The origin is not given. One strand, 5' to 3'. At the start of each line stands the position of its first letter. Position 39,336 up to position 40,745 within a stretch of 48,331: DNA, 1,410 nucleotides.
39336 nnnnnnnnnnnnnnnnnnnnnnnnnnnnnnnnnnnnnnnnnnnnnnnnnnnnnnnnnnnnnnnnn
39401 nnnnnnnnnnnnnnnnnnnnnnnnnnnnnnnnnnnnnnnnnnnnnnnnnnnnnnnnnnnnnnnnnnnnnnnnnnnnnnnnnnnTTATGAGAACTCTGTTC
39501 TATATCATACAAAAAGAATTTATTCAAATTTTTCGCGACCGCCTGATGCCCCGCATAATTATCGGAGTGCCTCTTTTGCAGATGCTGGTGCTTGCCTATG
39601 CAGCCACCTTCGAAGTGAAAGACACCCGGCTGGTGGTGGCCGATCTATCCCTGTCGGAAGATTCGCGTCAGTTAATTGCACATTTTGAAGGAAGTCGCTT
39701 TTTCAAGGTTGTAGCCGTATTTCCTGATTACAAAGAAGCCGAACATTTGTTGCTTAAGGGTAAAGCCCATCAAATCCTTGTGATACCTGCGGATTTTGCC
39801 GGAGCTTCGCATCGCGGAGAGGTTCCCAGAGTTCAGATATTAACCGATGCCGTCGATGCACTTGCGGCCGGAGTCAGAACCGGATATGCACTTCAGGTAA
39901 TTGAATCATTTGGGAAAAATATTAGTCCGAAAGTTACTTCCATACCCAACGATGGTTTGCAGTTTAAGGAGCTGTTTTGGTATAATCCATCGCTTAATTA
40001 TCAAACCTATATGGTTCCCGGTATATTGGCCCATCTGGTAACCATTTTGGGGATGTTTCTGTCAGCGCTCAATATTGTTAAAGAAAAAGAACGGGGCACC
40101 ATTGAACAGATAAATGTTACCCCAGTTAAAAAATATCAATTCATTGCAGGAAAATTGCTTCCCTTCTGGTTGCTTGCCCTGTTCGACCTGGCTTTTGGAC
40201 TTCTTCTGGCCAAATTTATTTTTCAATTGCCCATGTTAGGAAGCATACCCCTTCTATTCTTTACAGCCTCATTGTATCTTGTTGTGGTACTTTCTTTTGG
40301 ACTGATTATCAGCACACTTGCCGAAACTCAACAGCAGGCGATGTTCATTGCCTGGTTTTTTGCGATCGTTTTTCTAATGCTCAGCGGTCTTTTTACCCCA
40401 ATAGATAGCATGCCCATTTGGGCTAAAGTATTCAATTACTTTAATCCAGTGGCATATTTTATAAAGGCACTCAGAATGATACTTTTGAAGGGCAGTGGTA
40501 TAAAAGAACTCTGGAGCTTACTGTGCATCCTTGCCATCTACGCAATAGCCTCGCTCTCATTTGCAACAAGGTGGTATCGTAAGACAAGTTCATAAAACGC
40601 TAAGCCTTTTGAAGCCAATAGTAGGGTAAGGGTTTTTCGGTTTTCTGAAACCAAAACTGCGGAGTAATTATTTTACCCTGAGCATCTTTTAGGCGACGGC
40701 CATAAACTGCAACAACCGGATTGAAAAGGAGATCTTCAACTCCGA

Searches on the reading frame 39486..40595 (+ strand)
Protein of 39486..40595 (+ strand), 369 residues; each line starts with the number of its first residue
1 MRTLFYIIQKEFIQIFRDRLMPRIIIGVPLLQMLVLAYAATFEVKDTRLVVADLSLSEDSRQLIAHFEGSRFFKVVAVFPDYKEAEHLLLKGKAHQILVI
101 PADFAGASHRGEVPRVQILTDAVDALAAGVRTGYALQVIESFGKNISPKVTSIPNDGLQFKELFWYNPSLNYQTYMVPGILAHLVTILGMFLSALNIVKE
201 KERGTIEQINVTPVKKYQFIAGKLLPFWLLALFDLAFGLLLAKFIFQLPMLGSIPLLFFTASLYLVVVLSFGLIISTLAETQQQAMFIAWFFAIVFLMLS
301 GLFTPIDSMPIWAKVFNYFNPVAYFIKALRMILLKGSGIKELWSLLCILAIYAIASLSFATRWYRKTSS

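Call 6: search_protein_families(library=pfam, proteins=[window:39486-40595:+])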
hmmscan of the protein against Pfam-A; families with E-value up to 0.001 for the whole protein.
window:39486-40595:+ (369 aa): 4 families
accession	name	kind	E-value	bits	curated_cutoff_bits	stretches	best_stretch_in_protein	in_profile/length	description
PF12698.13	ABC2_membrane_3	-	3.7e-47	161.5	31.6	1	25-360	7-345/347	ABC-2 family transporter protein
PF01061.29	ABC2_membrane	-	1.5e-23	83.9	26.9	1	163-333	38-210/211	ABC-2 type transporter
PF12679.13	ABC2_membrane_2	-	1.4e-14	54.4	27.2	1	7-366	3-280/283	ABC-2 family transporter protein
PF12730.13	ABC2_membrane_4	-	0.00023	21.6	27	1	177-271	53-150/179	ABC-2 family transporter protein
